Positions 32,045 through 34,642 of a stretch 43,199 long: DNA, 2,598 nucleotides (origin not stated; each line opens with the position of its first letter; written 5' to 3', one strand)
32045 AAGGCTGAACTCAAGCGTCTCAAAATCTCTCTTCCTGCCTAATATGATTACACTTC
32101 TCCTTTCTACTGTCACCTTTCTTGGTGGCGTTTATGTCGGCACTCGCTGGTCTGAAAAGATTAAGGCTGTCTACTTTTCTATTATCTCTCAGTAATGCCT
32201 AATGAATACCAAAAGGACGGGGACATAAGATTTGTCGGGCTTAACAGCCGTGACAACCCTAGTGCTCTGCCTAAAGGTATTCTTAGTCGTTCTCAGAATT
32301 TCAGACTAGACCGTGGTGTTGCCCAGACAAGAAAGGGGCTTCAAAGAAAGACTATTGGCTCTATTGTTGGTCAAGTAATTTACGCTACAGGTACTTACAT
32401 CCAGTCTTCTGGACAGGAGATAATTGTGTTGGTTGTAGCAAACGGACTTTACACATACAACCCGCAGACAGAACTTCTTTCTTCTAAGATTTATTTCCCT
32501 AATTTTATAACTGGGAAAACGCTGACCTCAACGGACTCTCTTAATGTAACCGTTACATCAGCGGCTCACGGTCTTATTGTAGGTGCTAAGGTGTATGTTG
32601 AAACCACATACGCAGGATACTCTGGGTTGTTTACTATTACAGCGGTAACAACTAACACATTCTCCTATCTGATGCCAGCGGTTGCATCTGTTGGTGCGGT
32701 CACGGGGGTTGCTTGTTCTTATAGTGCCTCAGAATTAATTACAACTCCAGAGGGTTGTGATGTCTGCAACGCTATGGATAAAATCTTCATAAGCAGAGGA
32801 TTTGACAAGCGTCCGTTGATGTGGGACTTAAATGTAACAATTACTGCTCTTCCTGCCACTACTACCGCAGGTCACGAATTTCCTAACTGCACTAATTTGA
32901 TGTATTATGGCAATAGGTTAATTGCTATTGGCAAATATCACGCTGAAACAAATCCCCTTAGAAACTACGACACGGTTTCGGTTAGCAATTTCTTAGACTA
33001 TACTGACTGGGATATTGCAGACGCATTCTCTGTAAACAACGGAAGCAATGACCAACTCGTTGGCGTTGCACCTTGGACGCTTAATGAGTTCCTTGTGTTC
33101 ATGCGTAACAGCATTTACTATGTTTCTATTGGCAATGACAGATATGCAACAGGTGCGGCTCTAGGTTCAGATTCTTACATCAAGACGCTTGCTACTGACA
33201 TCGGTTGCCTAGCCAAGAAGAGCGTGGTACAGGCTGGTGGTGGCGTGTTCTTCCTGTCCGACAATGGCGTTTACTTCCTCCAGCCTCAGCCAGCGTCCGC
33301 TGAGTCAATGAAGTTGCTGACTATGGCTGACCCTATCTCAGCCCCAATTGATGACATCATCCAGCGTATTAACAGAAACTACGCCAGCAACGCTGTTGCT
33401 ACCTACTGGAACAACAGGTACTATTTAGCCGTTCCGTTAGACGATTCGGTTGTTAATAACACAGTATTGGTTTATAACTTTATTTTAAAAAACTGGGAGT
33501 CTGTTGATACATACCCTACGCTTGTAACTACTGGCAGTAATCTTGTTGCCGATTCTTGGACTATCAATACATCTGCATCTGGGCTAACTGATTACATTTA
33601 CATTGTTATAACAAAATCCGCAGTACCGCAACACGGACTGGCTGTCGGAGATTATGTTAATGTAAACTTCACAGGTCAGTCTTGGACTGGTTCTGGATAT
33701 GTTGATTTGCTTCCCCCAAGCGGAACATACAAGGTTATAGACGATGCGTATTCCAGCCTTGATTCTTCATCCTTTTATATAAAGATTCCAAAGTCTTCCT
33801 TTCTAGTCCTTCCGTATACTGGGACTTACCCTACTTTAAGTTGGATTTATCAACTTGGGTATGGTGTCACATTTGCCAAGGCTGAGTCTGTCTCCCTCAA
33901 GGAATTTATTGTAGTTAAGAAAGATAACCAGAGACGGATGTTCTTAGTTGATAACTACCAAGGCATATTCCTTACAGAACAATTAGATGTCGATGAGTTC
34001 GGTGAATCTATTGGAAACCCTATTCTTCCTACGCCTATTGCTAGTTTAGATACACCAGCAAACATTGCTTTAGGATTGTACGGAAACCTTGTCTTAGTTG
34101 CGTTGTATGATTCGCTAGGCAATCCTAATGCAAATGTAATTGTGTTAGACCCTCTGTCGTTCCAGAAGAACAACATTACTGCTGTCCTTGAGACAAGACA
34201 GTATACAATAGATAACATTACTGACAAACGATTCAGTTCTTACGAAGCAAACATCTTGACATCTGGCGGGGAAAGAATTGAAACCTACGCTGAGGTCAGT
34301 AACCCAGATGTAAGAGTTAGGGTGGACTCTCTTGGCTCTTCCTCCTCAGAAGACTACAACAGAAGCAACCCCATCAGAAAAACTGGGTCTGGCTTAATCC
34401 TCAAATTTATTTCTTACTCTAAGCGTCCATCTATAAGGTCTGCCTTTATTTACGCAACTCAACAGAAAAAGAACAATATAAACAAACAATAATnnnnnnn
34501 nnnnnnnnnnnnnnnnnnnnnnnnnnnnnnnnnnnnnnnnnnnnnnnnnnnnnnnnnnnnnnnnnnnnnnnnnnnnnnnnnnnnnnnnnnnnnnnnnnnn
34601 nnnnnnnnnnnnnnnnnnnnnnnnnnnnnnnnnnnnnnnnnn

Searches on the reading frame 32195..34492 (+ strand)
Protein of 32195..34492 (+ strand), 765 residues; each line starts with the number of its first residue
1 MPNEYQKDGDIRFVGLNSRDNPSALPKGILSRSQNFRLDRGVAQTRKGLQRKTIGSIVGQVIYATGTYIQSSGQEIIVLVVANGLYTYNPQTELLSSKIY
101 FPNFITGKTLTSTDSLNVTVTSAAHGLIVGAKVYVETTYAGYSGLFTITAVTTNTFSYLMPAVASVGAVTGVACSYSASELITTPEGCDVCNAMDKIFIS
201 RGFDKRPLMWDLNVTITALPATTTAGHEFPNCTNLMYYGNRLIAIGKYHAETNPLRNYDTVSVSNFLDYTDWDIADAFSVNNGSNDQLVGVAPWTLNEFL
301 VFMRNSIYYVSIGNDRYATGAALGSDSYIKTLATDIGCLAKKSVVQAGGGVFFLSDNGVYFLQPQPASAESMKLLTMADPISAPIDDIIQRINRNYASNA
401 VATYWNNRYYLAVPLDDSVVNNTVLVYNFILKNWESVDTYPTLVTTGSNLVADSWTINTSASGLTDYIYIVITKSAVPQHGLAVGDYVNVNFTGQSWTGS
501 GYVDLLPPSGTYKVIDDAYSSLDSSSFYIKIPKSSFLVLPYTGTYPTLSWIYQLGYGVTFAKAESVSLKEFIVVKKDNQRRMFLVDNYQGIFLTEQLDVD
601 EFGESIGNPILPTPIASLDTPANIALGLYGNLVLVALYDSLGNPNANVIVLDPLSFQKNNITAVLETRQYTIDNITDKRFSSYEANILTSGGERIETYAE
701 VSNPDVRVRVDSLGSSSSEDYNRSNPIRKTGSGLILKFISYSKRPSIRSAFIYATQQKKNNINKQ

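Call 47: search_protein_families(library=pfam, proteins=[window:32195-34492:+], max_evalue=0.001)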
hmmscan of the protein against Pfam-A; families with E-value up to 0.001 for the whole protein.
window:32195-34492:+ (765 aa): 0 families

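Call 72: search_protein_families(library=phrogs, proteins=[window:32195-34492:+], max_evalue=0.001)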
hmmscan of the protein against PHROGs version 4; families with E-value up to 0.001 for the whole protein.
window:32195-34492:+ (765 aa): 5 families
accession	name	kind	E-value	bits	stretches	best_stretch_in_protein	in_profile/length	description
phrog_3287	-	head and packaging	1.2e-12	48.5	1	13-453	11-361/524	virion structural protein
phrog_578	-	connector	4.9e-07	29.6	1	192-440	133-326/486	head closure Hc3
phrog_8094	-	tail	5.6e-06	25.6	1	299-407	408-508/769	tail appendage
phrog_5107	-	lysis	0.00016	21.2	1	324-441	258-376/533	amidase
phrog_511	-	head and packaging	0.00073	19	0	268-363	591-672/862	internal virion protein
